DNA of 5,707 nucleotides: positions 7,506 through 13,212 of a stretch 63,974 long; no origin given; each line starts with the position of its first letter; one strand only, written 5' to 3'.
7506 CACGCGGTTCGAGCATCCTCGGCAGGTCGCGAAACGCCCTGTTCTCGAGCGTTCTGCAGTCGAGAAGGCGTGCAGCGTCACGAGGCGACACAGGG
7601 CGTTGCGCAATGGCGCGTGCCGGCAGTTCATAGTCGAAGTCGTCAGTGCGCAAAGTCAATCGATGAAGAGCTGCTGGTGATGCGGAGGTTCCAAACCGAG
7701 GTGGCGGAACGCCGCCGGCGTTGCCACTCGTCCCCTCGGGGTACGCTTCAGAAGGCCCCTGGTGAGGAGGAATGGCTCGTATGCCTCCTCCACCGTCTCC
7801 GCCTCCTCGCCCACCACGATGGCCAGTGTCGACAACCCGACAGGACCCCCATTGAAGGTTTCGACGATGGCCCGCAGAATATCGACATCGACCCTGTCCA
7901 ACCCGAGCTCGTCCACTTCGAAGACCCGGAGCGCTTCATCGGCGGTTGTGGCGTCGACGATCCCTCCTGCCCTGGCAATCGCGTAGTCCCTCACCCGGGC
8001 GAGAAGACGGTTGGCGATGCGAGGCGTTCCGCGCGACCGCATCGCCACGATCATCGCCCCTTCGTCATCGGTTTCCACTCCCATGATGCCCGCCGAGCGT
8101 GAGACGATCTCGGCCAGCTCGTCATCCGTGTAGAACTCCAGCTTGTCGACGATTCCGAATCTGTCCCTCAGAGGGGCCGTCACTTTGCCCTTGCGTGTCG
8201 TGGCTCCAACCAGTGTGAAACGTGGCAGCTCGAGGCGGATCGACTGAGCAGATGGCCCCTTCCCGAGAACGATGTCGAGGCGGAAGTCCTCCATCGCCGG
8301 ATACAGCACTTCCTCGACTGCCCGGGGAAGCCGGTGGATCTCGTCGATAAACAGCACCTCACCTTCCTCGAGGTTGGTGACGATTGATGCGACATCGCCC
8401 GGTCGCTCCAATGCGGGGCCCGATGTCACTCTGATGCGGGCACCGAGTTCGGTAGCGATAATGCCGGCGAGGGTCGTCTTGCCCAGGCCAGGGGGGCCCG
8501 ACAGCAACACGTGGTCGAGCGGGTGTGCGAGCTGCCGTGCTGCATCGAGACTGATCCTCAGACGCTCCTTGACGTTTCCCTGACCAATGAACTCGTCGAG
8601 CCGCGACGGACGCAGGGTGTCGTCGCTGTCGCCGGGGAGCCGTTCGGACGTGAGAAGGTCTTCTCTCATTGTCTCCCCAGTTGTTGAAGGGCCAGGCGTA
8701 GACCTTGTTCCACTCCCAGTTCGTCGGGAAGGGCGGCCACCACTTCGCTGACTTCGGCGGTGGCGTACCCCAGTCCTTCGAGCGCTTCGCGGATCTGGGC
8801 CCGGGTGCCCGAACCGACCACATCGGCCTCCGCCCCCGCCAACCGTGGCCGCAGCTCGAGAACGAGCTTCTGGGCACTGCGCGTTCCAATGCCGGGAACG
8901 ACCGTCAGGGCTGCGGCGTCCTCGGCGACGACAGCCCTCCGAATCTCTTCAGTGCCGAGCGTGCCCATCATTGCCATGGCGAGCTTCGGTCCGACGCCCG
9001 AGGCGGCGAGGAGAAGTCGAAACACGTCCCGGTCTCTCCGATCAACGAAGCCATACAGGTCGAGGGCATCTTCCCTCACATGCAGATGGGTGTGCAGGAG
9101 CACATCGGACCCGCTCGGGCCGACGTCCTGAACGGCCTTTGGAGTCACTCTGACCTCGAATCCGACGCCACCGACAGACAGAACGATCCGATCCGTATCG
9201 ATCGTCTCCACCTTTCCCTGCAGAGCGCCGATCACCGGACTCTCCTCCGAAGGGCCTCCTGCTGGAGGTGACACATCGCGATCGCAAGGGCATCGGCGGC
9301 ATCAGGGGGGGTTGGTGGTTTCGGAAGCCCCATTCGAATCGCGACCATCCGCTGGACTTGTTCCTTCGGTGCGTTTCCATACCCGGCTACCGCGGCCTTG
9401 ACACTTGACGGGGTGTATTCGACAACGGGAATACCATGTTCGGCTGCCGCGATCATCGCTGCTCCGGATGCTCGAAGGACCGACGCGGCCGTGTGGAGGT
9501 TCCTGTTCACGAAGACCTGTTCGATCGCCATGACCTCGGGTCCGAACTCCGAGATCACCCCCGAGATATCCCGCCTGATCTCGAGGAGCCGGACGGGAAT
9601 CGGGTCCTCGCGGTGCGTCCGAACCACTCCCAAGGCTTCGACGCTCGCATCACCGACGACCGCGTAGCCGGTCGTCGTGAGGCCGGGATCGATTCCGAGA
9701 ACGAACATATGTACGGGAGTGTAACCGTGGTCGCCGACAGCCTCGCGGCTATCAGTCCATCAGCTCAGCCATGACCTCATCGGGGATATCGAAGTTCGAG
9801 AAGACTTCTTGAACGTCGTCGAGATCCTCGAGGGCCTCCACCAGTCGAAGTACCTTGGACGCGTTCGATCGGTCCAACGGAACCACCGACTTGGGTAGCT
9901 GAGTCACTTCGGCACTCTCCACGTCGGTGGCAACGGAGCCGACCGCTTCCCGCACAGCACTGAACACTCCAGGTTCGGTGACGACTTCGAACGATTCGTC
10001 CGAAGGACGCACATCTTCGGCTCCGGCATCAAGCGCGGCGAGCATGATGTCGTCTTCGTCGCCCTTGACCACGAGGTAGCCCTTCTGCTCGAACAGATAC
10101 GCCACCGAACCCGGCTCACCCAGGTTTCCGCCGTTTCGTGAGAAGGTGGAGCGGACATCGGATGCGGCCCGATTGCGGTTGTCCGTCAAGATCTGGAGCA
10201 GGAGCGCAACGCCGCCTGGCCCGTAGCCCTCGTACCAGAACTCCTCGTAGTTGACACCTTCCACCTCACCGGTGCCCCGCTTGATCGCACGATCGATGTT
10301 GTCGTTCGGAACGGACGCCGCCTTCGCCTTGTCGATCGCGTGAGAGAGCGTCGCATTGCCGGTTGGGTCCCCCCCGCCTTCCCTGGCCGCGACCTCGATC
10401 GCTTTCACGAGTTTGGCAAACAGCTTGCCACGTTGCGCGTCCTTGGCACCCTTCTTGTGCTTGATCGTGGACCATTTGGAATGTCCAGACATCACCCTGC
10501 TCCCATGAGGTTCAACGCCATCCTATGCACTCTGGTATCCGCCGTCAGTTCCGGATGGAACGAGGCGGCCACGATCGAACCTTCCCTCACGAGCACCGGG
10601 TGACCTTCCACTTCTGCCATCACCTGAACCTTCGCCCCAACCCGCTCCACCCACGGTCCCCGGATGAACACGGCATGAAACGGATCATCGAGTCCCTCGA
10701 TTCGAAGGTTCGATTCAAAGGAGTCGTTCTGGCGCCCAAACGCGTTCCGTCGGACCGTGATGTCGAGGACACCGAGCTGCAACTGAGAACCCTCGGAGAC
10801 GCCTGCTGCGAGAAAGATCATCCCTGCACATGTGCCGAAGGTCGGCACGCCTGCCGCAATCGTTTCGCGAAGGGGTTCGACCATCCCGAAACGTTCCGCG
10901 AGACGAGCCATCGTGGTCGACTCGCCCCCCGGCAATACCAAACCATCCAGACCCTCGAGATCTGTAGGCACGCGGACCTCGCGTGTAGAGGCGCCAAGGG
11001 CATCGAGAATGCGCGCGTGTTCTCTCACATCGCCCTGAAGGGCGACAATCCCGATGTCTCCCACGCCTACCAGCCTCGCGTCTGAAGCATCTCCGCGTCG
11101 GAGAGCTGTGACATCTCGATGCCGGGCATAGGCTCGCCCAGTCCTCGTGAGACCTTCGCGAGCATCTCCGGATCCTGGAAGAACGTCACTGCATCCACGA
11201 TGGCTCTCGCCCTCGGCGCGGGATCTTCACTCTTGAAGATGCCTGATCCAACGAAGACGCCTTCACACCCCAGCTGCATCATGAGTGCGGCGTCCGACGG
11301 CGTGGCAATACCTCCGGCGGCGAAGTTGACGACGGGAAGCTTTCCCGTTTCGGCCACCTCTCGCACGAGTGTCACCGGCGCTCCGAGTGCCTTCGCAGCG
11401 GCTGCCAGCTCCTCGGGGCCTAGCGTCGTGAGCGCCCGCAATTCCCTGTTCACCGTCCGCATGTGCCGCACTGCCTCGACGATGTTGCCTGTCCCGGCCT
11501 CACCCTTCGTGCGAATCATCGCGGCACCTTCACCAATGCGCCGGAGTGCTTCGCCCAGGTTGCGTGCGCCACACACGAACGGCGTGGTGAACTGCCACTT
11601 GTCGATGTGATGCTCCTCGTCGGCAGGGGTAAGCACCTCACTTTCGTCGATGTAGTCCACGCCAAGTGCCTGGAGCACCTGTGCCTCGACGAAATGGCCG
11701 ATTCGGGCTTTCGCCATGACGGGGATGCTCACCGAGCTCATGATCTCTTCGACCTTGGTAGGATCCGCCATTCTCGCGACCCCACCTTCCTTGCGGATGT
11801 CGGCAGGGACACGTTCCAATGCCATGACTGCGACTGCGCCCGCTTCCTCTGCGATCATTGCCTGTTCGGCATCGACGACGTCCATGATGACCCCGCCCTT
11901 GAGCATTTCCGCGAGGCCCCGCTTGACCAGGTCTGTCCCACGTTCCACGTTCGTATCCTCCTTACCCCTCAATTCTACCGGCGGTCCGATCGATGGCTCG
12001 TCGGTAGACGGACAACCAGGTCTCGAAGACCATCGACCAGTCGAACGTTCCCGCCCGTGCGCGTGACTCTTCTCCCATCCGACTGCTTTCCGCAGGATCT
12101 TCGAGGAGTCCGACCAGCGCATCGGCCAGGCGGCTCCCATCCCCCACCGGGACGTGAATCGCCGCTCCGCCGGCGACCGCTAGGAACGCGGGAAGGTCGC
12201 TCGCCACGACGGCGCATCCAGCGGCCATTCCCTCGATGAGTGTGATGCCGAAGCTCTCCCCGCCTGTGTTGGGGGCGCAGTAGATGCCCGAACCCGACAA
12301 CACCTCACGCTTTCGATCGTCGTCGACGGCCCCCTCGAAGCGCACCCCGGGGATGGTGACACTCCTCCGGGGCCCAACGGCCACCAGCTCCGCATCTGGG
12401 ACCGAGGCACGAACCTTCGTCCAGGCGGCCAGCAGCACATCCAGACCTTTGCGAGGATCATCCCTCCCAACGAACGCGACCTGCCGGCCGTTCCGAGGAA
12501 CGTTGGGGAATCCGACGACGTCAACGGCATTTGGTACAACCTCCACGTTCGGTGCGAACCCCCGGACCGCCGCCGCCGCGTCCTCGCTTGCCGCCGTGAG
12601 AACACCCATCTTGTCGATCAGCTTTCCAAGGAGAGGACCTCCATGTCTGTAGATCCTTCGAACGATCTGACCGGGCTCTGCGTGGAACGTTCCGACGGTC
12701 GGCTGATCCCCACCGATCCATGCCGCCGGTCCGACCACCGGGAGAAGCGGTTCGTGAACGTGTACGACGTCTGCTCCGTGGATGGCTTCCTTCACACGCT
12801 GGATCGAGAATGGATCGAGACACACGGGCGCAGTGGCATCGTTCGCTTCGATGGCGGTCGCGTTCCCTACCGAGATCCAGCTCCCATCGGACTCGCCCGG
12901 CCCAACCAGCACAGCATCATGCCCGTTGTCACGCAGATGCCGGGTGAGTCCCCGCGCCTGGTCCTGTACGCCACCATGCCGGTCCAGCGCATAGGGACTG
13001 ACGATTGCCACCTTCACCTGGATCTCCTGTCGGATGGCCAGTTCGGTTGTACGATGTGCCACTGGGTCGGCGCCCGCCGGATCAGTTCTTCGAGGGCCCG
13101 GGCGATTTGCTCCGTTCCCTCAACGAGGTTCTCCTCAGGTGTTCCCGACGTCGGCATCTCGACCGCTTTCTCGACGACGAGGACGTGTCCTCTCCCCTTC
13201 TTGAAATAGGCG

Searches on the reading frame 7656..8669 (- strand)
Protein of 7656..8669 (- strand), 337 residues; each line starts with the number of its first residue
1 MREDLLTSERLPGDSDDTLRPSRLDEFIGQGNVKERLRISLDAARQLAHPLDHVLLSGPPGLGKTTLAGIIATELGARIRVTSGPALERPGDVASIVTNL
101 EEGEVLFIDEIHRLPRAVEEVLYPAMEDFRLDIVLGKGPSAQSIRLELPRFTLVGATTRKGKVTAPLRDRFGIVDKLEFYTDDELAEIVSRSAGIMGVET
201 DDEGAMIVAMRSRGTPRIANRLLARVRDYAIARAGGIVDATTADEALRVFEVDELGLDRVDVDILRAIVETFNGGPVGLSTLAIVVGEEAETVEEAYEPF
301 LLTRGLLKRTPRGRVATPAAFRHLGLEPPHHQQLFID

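Call 19: search_protein_families(library=ncbifam, proteins=[window:7656-8669:-], max_evalue=1e-8)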
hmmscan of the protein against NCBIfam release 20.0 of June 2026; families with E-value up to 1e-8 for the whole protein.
window:7656-8669:- (337 aa): 6 families
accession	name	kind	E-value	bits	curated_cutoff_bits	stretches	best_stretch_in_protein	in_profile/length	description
NF000868.0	PRK00080.1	equivalog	3.4e-145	483.1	282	1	14-328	14-328/330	Holliday junction branch migration DNA helicase RuvB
TIGR00635.1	ruvB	equivalog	1.2e-135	451.5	299.05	1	23-325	2-304/305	Holliday junction branch migration DNA helicase RuvB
NF009883.0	PRK13341.1-4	equivalog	1.4e-11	43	668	1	17-129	23-139/729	AAA family ATPase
NF009882.0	PRK13341.1-3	equivalog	2.8e-11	42.2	1197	1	16-133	21-142/734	AAA family ATPase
NF009881.0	PRK13341.1-2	equivalog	4.2e-10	38.1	651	1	17-128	20-135/736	AAA family ATPase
TIGR02903.1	spore_lon_C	equivalog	5.5e-10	38.4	678.8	0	12-73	141-197/615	Lon family ATP-dependent protease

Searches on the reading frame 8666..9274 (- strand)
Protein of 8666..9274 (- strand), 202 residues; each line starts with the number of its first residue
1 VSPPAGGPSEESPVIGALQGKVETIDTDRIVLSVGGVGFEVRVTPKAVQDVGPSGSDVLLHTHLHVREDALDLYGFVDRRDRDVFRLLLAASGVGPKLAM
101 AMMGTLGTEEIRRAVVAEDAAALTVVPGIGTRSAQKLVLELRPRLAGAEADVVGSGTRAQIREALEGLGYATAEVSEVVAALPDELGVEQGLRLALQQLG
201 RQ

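Call 19: search_protein_families(library=ncbifam, proteins=[window:8666-9274:-], max_evalue=1e-8)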
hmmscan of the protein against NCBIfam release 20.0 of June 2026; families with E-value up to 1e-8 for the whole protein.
window:8666-9274:- (202 aa): 2 families
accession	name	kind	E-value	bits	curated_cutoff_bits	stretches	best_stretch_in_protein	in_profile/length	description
TIGR00084.2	ruvA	equivalog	1.2e-47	162.1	85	1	15-197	2-202/202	Holliday junction branch migration protein RuvA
NF011194.0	PRK14600.1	equivalog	1.4e-27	96.6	180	1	14-200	1-187/188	Holliday junction branch migration protein RuvA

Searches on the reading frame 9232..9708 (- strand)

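Call 19: search_protein_families(library=ncbifam, proteins=[window:9232-9708:-], max_evalue=1e-8)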
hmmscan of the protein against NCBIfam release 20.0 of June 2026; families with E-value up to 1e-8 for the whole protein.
window:9232-9708:- (158 aa): 2 families
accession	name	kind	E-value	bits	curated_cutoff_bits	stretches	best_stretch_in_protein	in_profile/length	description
NF000711.0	PRK00039.2-1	equivalog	1.4e-47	161.5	163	1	1-153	1-157/161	crossover junction endodeoxyribonuclease RuvC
TIGR00228.1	ruvC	equivalog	3.4e-32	111.5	100.65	1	3-150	1-150/156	crossover junction endodeoxyribonuclease RuvC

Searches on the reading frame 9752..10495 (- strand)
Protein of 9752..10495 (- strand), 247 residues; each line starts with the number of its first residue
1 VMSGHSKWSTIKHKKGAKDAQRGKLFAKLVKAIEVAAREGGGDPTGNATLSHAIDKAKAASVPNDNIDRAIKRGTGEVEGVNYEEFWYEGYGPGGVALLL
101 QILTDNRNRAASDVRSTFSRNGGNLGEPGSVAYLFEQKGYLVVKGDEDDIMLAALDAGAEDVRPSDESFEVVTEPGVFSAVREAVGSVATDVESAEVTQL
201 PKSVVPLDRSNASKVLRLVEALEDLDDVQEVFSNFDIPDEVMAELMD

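Call 19: search_protein_families(library=ncbifam, proteins=[window:9752-10495:-], max_evalue=1e-8)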
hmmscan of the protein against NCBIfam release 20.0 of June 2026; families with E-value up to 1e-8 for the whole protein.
window:9752-10495:- (247 aa): 3 families
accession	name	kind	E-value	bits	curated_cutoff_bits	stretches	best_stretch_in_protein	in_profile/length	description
NF001030.0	PRK00110.1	equivalog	7.4e-104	346.7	243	1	2-245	1-244/245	YebC/PmpR family DNA-binding transcriptional regulator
TIGR01033.1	TIGR01033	subfamily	4.3e-94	314.7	208.75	1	2-235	1-237/238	YebC/PmpR family DNA-binding transcriptional regulator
NF009044.0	PRK12378.1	subfamily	6.8e-74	248.6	196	1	7-236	4-237/239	YebC/PmpR family DNA-binding transcriptional regulator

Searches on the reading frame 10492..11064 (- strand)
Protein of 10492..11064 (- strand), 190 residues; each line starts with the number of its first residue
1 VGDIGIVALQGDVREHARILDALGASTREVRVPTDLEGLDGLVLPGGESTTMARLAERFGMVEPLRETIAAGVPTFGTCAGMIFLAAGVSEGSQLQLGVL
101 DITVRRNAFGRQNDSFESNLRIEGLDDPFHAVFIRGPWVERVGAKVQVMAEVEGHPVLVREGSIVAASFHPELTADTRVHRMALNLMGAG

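Call 19: search_protein_families(library=ncbifam, proteins=[window:10492-11064:-], max_evalue=1e-8)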
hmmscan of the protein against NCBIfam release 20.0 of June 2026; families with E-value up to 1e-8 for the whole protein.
window:10492-11064:- (190 aa): 2 families
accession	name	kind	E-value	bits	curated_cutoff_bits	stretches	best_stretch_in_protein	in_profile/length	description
TIGR03800.1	PLP_synth_Pdx2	equivalog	4.1e-71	238.7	105.55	1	4-183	2-182/184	pyridoxal 5'-phosphate synthase glutaminase subunit PdxT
NF010050.0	PRK13526.1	equivalog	3.3e-41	141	181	1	3-185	4-178/179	glutamine amidotransferase subunit PdxT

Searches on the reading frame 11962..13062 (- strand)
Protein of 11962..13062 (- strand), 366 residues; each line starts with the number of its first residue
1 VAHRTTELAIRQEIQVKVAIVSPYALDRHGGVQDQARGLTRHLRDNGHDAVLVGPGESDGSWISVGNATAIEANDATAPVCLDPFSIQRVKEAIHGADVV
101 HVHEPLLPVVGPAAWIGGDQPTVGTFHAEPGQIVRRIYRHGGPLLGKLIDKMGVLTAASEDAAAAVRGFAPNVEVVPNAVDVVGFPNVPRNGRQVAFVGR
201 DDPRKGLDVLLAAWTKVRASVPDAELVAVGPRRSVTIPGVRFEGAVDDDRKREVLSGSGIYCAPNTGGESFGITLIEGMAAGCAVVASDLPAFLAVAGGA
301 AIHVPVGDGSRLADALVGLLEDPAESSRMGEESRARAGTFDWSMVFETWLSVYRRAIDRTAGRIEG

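Call 19: search_protein_families(library=ncbifam, proteins=[window:11962-13062:-], max_evalue=1e-8)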
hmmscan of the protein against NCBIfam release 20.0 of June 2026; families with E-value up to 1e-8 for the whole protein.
window:11962-13062:- (366 aa): 6 families
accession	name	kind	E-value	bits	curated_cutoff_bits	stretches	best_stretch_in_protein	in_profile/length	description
TIGR03449.1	mycothiol_MshA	equivalog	1.2e-12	47.5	462.5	1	194-357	222-404/406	D-inositol-3-phosphate glycosyltransferase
TIGR04047.1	MSMEG_0565_glyc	hypoth_equivalog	3.5e-11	42.8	259.85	0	240-355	259-373/373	MSMEG_0565 family glycosyltransferase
TIGR02149.1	glgA_Coryne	subfamily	5.4e-11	42.2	302.4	0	245-355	271-389/391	glycogen synthase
NF038295.1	EPS_HpsP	equivalog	5.7e-11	42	550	0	187-355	202-386/388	hormogonium polysaccharide biosynthesis glycosyltransferase HpsP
NF041876.1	EPS_EpsE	equivalog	1.4e-10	41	400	1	240-337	278-376/389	exopolysaccharide biosynthesis GT4 family glycosyltransferase EpsE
NF053787.1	GlcN_PG_synth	equivalog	2e-09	36.7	480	1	191-356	196-359/361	N-acetylglucosaminyl phosphatidylglycerol synthase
